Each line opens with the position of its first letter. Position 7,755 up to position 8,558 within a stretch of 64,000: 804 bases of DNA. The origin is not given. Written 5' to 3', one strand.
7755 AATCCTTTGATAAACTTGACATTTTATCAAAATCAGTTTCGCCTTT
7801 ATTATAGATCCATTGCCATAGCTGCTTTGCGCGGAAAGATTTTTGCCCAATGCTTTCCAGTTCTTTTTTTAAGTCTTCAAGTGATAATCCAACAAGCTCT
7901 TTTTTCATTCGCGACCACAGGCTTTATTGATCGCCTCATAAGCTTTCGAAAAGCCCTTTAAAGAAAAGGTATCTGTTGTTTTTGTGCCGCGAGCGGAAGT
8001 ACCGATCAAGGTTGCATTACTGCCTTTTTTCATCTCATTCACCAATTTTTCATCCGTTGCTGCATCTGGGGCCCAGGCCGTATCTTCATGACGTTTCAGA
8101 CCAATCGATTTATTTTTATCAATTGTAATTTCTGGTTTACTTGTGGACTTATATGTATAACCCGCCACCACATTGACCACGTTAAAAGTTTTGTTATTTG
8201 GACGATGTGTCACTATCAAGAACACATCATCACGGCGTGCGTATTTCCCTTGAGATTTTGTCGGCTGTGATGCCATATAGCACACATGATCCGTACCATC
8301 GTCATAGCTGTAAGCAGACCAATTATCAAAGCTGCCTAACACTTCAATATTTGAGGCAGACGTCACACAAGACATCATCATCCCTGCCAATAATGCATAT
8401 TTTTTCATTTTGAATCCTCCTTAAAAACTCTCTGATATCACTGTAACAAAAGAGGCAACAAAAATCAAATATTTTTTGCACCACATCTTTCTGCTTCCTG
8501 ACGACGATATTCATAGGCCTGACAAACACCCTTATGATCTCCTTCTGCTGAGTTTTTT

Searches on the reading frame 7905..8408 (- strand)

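Call 74: search_protein_families(library=pfam, max_evalue=0.001, proteins=[window:7905-8408:-])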
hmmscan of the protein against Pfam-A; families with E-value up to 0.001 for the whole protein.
window:7905-8408:- (167 aa): 1 family
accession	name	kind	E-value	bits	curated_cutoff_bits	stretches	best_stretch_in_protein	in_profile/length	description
PF06776.18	IalB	-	2.5e-18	66.9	22.1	1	36-160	7-130/131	Invasion associated locus B (IalB) protein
